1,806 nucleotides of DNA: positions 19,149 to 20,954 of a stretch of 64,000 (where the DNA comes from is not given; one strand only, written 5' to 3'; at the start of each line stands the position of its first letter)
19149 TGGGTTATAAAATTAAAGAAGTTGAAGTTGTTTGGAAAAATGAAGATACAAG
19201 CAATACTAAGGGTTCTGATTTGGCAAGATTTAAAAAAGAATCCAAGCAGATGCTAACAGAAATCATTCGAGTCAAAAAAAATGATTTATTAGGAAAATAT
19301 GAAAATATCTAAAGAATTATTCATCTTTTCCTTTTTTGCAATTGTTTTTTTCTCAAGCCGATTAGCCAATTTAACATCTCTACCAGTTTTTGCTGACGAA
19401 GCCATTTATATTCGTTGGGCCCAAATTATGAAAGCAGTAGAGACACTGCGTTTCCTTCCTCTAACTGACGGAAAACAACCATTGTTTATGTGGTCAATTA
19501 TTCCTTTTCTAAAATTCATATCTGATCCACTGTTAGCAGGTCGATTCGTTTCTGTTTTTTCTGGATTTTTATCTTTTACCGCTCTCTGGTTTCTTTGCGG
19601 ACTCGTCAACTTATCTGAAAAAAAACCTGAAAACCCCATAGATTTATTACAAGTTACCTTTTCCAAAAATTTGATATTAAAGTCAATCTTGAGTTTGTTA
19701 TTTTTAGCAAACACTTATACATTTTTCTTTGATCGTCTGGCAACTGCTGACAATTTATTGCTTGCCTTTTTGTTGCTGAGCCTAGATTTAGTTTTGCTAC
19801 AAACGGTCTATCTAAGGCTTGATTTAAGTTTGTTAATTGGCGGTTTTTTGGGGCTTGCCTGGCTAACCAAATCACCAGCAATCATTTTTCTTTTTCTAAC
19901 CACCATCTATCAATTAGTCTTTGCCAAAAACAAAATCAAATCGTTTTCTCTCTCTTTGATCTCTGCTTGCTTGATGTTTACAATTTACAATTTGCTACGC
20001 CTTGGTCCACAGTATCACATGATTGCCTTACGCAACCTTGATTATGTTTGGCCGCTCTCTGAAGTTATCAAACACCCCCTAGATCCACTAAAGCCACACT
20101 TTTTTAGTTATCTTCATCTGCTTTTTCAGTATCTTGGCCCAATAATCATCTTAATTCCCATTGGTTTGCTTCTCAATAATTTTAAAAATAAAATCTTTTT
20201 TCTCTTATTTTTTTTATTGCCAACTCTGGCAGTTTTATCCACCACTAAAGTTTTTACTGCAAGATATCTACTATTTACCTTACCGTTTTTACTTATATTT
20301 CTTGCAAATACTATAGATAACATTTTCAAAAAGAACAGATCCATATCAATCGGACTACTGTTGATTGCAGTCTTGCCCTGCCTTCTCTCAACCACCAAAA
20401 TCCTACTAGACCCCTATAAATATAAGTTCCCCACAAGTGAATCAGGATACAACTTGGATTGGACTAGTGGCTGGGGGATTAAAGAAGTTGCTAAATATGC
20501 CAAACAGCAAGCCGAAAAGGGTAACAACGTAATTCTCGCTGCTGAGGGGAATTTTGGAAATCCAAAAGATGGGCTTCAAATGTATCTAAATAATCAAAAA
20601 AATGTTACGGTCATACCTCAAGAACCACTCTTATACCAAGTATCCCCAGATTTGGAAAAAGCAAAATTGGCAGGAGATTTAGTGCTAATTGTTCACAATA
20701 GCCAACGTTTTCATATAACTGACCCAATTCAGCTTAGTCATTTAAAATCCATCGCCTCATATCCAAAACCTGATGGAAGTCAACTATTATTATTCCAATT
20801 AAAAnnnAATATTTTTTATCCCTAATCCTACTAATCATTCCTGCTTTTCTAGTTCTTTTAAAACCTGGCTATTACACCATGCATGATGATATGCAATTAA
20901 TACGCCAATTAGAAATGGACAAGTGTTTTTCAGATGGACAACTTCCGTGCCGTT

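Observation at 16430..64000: A roughly 47-kb glycan assembly island dominated by GT-C membrane glycosyltransferases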

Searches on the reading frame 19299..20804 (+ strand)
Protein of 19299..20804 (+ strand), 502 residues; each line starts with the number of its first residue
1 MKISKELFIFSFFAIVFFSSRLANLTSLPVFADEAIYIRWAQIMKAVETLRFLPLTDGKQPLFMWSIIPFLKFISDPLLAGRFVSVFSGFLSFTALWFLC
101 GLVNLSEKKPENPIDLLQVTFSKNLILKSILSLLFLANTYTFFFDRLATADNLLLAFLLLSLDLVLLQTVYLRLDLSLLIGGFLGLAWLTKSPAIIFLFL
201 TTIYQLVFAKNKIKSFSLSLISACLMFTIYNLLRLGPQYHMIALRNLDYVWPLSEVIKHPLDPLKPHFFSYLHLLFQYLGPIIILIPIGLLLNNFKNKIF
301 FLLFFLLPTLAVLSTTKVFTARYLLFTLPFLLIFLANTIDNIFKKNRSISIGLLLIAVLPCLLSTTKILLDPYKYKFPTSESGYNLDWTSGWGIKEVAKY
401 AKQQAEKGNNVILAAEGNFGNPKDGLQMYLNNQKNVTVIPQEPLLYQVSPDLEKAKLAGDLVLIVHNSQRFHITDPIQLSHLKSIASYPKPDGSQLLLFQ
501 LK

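Call 3: search_protein_families(library=pfam, proteins=[window:19299-20804:+], max_evalue=0.01)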
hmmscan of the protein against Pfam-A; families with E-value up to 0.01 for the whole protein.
window:19299-20804:+ (502 aa): 0 families

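Call 15: search_protein_families(library=ncbifam, proteins=[window:19299-20804:+], max_evalue=0.1)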
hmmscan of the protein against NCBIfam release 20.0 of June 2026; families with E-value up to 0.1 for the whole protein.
window:19299-20804:+ (502 aa): 0 families

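Call 18: search_solved_structures(query=window:19299-20804:+, max_evalue=10)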
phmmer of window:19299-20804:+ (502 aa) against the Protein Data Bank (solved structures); distinct sequences matched with E-value up to 10: 0.

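Call 48: find_homologous_proteins(query=window:19299-20804:+, max_evalue=0.001)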
Query window:19299-20804:+ (502 aa): 2455 proteins with E <= 0.001 among 8000 candidates; the best 120 are listed.
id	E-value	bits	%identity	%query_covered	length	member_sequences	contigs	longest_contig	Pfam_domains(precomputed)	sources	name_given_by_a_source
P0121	0.0e+0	1086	100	100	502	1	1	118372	-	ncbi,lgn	-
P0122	1.1e-204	699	66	100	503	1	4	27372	-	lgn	-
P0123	3.7e-138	480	48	98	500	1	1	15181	-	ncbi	-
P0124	6.1e-124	433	45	98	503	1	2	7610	-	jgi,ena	-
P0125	2.2e-121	424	47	97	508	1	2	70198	PF13231.13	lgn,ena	-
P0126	5.8e-121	423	45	100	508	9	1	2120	-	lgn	-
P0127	1.2e-120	422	48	99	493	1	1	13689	-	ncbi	-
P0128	1.5e-120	422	46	99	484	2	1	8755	PF02366.25,PF13231.13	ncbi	-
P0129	6.4e-120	419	47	99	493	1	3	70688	-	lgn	-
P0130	9.5e-120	419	45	97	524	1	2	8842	-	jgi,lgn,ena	-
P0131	7.5e-119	416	47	99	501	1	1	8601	-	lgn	-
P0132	2.9e-117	411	45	97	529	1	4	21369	-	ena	-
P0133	3.5e-117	410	47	97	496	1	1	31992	-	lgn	-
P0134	5.3e-117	410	46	98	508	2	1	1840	PF13231.13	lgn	-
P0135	6.8e-117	409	46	97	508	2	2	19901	PF13231.13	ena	-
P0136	9.6e-117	409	45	99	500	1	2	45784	PF13231.13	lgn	-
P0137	2.3e-116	408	45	97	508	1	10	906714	PF13231.13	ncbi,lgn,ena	-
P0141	2.5e-115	404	46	97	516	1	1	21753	PF13231.13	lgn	-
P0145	3.1e-115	404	47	98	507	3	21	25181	PF13231.13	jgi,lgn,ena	-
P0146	3.7e-115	404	46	100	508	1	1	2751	PF13231.13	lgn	-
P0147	3.8e-115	404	46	96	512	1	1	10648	PF13231.13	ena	-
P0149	5.6e-115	403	45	100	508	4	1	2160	PF13231.13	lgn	-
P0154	1.4e-114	402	45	97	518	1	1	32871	PF13231.13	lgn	-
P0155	1.5e-114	402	46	97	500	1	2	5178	PF13231.13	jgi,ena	jgi:hypothetical protein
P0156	1.6e-114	402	46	97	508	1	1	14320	PF13231.13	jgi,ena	-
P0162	3.0e-114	401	45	97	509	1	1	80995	PF13231.13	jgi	jgi:4-amino-4-deoxy-L-arabinose transferase-like glycosyltransferase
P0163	3.1e-114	401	45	97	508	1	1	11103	PF13231.13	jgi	jgi:hypothetical protein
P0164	3.1e-114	401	45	97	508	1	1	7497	PF13231.13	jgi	jgi:hypothetical protein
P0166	3.8e-114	400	45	97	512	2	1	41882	PF13231.13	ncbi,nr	ncbi:MAG: glycosyltransferase family 39 protein [Candidatus Shapirobacteria bacterium]|nr:glycosyltr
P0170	8.8e-114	399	45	97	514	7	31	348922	PF13231.13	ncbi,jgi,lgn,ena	-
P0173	1.2e-113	399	46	97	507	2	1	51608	PF13231.13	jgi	-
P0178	1.7e-113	398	46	97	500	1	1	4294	PF13231.13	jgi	-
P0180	1.8e-113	398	46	97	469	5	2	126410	PF13231.13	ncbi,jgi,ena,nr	ncbi:MAG TPA: glycosyltransferase family 39 protein [Candidatus Woesebacteria bacterium]|nr:glycosyl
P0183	3.2e-113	397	46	97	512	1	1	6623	PF13231.13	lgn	-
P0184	3.4e-113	397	44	97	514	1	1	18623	PF13231.13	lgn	-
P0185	3.4e-113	397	46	97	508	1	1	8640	PF13231.13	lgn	-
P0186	4.1e-113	397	44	97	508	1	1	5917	PF13231.13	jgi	jgi:hypothetical protein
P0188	4.9e-113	397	45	99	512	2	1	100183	PF13231.13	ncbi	ncbi:MAG: glycosyltransferase family 39 protein [Candidatus Shapirobacteria bacterium]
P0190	6.0e-113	396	46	97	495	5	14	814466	PF13231.13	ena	-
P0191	1.1e-112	396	46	96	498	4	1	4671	PF13231.13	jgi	-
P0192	1.2e-112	396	46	97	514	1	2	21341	PF13231.13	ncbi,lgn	-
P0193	1.3e-112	395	46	97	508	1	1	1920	PF13231.13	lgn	-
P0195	1.6e-112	395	46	97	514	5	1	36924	PF13231.13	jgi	-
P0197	1.9e-112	395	45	97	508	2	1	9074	PF13231.13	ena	-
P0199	2.6e-112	394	45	97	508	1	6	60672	PF13231.13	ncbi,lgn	-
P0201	3.1e-112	394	44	99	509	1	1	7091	PF13231.13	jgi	-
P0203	5.6e-112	393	46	97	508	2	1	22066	PF13231.13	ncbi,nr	ncbi:MAG: glycosyltransferase family 39 protein [Candidatus Shapirobacteria bacterium]|nr:glycosyltr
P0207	1.1e-111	392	47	97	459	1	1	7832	PF13231.13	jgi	-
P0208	1.2e-111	392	46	97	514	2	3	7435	PF13231.13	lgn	-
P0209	1.3e-111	392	45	97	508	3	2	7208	PF13231.13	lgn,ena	-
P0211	2.3e-111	391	44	99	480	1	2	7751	PF02366.25,PF13231.13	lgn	-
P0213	2.9e-111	391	45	97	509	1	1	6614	PF13231.13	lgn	-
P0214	3.2e-111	391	45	97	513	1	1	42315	PF13231.13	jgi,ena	-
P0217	9.4e-111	389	44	96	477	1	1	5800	PF13231.13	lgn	-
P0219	1.0e-110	389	46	100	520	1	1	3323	PF13231.13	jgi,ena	-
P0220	1.3e-110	389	44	100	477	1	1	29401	PF13231.13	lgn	-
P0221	1.5e-110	389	44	97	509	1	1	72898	PF13231.13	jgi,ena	-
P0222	1.6e-110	388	45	97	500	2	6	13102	PF13231.13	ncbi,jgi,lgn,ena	-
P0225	1.8e-110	388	45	100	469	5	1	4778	PF13231.13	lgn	-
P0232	3.5e-110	387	44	97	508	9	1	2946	PF13231.13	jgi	jgi:4-amino-4-deoxy-L-arabinose transferase-like glycosyltransferase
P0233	3.9e-110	387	47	97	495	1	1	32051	PF02366.25,PF13231.13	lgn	-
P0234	4.4e-110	387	44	97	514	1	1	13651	PF13231.13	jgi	jgi:4-amino-4-deoxy-L-arabinose transferase-like glycosyltransferase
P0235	6.2e-110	387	46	97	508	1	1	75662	PF13231.13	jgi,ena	-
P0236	6.4e-110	386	44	97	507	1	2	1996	PF13231.13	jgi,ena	-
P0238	9.2e-110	386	44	97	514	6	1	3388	PF13231.13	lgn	-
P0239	9.4e-110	386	45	97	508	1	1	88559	PF13231.13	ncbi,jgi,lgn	jgi:hypothetical protein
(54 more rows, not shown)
